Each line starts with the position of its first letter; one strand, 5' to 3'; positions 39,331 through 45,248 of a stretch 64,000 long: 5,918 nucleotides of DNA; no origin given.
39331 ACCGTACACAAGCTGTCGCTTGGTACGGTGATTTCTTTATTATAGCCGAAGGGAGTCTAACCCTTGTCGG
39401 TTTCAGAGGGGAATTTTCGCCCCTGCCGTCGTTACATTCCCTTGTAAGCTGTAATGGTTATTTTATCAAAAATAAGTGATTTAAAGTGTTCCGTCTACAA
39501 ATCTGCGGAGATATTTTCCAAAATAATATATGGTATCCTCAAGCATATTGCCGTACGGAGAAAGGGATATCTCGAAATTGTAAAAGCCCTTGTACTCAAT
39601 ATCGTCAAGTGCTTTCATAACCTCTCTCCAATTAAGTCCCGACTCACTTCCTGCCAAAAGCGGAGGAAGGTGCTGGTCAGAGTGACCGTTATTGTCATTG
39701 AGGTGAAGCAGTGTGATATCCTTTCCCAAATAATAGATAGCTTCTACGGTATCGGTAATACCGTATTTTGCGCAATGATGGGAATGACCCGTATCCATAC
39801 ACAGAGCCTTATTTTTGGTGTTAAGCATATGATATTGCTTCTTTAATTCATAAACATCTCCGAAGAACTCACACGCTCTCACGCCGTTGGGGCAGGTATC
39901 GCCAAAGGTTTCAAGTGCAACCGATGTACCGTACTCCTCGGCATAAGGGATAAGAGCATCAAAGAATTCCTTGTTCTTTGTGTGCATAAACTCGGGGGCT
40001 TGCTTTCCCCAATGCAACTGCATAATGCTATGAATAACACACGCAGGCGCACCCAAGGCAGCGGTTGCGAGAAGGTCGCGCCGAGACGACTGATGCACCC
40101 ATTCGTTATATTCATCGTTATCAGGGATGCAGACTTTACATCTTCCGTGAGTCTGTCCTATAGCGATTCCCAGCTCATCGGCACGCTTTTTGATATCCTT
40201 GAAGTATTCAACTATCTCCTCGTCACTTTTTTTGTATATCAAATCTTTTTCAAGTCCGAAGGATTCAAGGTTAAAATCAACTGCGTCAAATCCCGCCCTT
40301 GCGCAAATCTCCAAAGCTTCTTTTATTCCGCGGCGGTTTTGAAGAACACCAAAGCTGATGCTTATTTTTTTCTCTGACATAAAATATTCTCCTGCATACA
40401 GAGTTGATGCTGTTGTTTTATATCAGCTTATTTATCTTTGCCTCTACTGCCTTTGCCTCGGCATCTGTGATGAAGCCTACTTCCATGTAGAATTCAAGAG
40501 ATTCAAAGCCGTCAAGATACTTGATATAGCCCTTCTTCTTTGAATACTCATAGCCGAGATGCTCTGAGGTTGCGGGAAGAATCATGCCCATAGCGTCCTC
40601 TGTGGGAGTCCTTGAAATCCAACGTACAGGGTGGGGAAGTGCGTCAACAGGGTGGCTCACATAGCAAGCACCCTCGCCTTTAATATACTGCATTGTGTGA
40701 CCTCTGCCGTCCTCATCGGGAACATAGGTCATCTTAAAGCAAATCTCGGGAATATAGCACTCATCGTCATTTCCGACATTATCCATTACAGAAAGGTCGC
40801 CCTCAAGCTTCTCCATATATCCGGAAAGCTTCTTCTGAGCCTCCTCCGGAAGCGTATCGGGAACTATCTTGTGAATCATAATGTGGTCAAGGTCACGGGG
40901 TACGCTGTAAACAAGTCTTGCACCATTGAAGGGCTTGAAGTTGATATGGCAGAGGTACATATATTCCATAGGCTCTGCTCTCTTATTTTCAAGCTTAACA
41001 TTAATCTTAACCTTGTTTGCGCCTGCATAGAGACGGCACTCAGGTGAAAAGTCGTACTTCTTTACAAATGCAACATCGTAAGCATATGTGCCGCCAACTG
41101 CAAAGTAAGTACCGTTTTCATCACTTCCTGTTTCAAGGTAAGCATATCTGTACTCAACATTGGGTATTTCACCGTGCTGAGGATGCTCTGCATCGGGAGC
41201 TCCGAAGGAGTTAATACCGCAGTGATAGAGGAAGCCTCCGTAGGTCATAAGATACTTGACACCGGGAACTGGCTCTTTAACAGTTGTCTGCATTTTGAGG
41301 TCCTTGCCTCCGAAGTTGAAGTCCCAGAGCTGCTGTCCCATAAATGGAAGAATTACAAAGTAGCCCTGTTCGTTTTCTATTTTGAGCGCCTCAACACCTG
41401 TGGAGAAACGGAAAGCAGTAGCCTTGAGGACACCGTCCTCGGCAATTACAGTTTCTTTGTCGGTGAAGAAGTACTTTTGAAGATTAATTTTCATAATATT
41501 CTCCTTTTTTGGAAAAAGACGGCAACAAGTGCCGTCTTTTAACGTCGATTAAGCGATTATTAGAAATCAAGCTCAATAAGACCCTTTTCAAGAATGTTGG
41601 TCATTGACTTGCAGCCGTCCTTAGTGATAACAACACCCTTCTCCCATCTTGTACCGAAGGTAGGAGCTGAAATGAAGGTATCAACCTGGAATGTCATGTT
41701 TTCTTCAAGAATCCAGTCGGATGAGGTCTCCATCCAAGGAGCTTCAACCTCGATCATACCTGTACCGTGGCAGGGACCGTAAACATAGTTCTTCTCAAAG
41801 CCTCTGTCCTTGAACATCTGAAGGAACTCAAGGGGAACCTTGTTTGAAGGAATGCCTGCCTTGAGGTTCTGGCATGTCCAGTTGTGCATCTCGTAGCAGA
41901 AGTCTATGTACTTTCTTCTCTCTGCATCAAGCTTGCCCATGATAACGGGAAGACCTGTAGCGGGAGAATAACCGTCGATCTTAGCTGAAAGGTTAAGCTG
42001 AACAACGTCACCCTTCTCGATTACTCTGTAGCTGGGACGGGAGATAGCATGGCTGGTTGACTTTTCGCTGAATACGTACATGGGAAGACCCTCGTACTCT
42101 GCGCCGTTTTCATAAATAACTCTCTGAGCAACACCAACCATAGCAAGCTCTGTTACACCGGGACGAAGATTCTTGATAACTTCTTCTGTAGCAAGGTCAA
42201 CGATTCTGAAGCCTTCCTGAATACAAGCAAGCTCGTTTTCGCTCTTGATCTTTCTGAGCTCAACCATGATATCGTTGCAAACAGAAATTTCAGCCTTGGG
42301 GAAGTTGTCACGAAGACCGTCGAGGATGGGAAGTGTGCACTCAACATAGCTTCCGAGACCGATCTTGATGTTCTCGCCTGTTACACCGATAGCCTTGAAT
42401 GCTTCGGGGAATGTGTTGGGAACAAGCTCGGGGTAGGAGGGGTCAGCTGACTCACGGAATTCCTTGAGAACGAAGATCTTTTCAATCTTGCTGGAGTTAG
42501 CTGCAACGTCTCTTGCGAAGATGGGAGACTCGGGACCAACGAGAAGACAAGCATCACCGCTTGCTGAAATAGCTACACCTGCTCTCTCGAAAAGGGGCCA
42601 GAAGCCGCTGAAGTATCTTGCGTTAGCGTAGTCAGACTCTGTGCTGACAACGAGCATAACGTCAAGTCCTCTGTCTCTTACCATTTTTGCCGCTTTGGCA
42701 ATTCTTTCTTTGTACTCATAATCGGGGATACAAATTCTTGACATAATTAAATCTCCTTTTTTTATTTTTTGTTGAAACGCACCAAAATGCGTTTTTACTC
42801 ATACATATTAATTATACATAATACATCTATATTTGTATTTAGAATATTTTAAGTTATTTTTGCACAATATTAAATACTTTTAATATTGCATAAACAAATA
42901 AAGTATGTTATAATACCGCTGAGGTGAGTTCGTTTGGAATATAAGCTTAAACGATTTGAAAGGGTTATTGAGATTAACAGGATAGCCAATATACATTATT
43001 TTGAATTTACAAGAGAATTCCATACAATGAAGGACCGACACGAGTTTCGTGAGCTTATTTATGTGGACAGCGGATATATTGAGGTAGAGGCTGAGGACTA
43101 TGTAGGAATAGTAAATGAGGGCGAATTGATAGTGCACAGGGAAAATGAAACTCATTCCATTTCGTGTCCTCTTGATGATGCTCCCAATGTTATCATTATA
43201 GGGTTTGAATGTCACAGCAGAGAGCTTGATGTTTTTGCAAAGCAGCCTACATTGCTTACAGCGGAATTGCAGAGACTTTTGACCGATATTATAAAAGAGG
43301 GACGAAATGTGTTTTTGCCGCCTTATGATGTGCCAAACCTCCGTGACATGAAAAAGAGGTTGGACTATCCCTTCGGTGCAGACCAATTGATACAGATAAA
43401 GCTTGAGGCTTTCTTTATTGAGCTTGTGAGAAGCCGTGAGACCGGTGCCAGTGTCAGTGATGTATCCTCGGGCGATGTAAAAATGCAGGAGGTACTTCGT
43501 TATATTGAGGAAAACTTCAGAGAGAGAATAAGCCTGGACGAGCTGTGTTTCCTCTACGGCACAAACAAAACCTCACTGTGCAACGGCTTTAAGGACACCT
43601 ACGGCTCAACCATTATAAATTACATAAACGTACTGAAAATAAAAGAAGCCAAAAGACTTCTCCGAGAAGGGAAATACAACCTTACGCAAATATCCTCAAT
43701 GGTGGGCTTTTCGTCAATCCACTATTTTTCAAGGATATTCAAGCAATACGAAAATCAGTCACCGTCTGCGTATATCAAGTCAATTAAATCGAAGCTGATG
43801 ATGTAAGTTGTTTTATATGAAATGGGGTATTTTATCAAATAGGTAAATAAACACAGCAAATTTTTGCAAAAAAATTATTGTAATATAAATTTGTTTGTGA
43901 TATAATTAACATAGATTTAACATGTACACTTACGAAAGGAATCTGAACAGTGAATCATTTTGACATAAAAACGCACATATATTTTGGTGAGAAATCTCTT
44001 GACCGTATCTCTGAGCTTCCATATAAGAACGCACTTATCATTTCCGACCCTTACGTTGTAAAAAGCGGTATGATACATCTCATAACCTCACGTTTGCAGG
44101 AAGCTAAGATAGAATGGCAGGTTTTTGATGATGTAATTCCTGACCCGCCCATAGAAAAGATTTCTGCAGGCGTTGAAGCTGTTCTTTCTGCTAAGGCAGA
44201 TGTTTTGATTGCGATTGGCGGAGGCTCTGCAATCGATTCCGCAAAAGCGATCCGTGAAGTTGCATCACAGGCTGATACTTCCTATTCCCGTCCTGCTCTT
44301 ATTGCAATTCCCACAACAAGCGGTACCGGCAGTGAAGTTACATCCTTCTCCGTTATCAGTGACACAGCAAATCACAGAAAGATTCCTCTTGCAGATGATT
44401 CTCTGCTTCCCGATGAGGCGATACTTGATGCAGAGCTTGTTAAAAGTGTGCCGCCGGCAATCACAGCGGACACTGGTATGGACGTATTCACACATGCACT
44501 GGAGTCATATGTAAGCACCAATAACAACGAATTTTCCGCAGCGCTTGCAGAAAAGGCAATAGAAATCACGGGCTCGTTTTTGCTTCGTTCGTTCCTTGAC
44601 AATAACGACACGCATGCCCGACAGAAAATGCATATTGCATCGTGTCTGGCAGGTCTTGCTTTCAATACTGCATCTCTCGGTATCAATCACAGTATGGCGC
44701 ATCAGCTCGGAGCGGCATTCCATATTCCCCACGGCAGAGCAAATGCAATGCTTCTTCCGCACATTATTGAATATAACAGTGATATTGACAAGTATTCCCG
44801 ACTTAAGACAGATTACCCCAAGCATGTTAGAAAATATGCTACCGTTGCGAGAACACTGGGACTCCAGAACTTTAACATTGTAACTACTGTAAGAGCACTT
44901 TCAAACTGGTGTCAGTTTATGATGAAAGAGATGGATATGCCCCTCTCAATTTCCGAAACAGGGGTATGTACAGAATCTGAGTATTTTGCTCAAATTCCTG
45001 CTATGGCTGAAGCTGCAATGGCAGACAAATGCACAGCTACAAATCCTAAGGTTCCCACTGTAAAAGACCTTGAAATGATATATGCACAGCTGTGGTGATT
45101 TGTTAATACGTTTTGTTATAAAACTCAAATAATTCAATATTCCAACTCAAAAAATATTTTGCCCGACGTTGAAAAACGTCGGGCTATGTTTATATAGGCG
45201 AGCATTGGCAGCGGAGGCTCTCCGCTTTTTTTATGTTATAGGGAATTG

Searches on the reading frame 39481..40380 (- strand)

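Call 64: search_protein_families(library=pfam, proteins=[window:39481-40380:-], max_evalue=0.00001)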
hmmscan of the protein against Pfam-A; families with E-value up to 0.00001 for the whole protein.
window:39481-40380:- (299 aa): 1 family
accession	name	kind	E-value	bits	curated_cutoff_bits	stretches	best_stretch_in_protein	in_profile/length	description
PF01261.30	AP_endonuc_2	-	4.5e-23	82.7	31.1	1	24-272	2-230/249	Xylose isomerase-like TIM barrel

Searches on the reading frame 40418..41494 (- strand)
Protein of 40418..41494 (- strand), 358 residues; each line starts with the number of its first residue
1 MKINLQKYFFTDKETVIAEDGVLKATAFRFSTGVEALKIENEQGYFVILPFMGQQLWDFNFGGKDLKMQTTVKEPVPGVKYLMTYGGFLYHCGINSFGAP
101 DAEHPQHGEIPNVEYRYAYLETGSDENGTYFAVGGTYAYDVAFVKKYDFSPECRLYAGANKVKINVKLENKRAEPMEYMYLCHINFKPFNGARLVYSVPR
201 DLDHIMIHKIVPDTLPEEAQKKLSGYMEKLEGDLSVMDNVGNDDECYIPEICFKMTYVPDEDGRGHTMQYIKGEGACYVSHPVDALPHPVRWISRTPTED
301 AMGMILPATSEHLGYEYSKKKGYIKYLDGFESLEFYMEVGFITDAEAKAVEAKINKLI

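Call 64: search_protein_families(library=pfam, proteins=[window:40418-41494:-], max_evalue=0.00001)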
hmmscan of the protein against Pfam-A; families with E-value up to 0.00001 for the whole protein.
window:40418-41494:- (358 aa): 1 family
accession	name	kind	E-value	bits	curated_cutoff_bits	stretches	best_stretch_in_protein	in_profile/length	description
PF14486.12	DUF4432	-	1.5e-18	67.1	32.5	1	32-186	2-169/304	Domain of unknown function (DUF4432)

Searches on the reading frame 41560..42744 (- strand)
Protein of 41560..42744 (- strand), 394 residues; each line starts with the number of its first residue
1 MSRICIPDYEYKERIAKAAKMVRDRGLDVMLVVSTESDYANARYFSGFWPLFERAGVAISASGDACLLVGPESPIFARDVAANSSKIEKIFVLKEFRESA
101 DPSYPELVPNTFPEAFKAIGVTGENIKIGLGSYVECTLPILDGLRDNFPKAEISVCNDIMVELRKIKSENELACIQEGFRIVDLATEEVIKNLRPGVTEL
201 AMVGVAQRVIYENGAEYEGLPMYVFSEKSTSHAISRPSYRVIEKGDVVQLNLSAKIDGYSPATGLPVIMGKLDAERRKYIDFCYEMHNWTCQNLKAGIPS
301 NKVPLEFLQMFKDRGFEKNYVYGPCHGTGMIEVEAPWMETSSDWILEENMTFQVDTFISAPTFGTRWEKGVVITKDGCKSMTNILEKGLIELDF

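Call 64: search_protein_families(library=pfam, proteins=[window:41560-42744:-], max_evalue=0.00001)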
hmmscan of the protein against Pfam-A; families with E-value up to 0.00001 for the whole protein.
window:41560-42744:- (394 aa): 2 families
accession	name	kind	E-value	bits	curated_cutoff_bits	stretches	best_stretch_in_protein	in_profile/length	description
PF00557.29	Peptidase_M24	-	3e-23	83.1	23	1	174-375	2-208/208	Metallopeptidase family M24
PF01321.24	Creatinase_N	-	8.3e-08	33.3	22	1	14-164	1-126/128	Creatinase/Prolidase N-terminal domain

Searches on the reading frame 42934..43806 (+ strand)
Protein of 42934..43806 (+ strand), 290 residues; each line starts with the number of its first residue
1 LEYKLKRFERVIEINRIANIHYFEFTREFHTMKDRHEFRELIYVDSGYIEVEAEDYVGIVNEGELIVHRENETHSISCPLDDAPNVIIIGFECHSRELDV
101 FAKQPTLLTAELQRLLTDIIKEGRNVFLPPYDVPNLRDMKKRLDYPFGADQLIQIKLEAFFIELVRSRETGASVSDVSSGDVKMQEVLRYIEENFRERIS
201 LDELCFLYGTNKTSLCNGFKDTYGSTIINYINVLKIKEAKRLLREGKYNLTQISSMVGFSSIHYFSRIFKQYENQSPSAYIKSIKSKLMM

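Call 64: search_protein_families(library=pfam, proteins=[window:42934-43806:+], max_evalue=0.00001)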
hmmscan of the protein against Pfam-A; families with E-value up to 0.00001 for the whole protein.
window:42934-43806:+ (290 aa): 2 families
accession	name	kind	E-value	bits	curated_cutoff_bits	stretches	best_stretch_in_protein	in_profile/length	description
PF12833.13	HTH_18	-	4.7e-16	59.3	33.6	1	208-282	5-79/80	Helix-turn-helix domain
PF00165.29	HTH_AraC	-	4.3e-15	55.9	26.6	1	247-282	8-42/42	Bacterial regulatory helix-turn-helix proteins, AraC family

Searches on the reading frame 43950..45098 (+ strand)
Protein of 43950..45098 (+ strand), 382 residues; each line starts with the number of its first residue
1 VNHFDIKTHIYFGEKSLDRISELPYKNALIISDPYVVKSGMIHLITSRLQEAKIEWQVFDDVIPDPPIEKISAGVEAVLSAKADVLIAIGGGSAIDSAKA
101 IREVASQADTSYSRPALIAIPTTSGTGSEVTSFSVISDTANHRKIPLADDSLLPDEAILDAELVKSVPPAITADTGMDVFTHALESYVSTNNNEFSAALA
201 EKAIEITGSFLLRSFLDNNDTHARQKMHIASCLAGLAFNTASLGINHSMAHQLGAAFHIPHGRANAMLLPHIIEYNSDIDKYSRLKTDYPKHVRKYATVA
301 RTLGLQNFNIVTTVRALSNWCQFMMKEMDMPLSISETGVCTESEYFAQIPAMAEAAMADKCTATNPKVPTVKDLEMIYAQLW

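Call 61: search_protein_families(library=pfam, proteins=[window:43950-45098:+])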
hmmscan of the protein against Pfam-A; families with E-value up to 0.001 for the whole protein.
window:43950-45098:+ (382 aa): 3 families
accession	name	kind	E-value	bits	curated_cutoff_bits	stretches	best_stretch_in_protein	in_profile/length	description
PF25137.1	ADH_Fe_C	-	1e-53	182.4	27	1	172-381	1-193/194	Fe-containing alcohol dehydrogenase family, C-terminal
PF00465.25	Fe-ADH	-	9.6e-44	149.4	31.3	1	8-160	2-167/168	Iron-containing alcohol dehydrogenase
PF13685.12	Fe-ADH_2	-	6.2e-10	39.7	28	1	20-144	14-127/149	Iron-containing alcohol dehydrogenase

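Call 71: find_encoding_contigs(protein=window:43950-45098:+, flank=3000, max_places=10)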
Protein window:43950-45098:+ (382 aa): 1 contig read that carries it; 1 place shown.
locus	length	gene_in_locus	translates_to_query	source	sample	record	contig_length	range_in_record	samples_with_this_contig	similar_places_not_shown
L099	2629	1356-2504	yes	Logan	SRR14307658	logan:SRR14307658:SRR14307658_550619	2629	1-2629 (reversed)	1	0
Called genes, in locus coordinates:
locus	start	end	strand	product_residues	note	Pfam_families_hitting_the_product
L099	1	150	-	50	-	?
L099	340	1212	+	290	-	PF12833:HTH_18, PF00165:HTH_AraC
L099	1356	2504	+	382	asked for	PF00465:Fe-ADH, PF13685:Fe-ADH_2, PF25137:ADH_Fe_C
